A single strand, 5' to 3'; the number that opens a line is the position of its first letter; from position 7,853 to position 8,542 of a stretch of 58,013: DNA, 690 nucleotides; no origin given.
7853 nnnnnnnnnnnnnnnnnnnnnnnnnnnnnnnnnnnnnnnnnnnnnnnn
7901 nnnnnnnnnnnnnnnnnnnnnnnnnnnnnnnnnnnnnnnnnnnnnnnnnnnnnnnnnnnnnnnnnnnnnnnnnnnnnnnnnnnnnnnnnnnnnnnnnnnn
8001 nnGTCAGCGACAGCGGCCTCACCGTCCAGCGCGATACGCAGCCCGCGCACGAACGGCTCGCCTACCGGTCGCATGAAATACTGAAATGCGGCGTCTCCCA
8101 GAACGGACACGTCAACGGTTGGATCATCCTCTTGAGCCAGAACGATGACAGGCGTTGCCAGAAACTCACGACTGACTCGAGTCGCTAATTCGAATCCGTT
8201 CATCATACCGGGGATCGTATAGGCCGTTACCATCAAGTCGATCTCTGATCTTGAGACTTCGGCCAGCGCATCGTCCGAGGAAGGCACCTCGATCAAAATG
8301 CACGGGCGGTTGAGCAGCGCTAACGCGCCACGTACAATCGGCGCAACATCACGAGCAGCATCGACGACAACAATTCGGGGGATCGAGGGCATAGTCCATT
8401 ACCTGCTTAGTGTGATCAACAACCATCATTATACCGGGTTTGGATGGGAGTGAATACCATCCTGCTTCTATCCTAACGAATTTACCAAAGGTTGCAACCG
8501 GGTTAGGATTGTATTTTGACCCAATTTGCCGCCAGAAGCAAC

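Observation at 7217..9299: Degenerate-receiver/Roadblock/acidic-tail fusion divergent from a stand-alone Roadblock gene: likely partners of the nearby GTPase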

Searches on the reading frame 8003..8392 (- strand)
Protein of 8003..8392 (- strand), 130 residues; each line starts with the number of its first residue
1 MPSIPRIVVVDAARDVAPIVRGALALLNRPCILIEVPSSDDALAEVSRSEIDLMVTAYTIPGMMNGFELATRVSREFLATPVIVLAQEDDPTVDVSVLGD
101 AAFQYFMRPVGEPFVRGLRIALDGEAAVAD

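Call 54: search_solved_structures(query=window:8003-8392:-, max_evalue=0.01, show_alignments=1)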
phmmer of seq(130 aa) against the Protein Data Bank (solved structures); distinct sequences matched with E-value up to 0.01: 16.
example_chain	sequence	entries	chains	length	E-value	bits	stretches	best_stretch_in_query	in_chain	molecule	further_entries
1dc7_A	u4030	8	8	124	0.00049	23.2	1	9-110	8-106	NITROGEN REGULATION PROTEIN | NITROGEN REGULATION PROTEIN NR(I) | NTRC RECEIVER DOMAIN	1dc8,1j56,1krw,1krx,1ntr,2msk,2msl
9of7_A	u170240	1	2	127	0.0014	21.7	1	23-110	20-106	PmrA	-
9xzo_A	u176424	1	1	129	0.0015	21.7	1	17-93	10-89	De novo protein M1X0B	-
7m0s_A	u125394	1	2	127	0.002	21.3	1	23-110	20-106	Two-component system response regulator PmrA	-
9of8_A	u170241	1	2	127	0.002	21.2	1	23-110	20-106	PmrA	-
9of3_A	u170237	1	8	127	0.0021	21.2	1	24-110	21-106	PmrA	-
9of4_A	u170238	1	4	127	0.0022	21.1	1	26-110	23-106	PmrA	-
4l85_A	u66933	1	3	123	0.0023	21.1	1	31-123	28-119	KDP operon transcriptional regulatory protein KdpE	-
9qih_A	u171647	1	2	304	0.0025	21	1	36-112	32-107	SenB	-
8imw_A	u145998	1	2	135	0.0025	21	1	25-110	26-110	Transcriptional regulator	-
9of5_A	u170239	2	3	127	0.0028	20.8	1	36-110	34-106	PmrA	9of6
3hv2_A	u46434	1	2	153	0.0054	19.8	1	5-123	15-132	Response regulator/HD domain protein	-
3nhz_A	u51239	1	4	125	0.0061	19.7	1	33-111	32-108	Two component system transcriptional regulator mtrA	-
3h1f_A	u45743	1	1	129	0.0063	19.6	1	6-111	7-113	Chemotaxis protein cheY homolog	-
4hnr_A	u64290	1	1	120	0.0081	19.3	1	38-96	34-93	Chemotaxis protein CheY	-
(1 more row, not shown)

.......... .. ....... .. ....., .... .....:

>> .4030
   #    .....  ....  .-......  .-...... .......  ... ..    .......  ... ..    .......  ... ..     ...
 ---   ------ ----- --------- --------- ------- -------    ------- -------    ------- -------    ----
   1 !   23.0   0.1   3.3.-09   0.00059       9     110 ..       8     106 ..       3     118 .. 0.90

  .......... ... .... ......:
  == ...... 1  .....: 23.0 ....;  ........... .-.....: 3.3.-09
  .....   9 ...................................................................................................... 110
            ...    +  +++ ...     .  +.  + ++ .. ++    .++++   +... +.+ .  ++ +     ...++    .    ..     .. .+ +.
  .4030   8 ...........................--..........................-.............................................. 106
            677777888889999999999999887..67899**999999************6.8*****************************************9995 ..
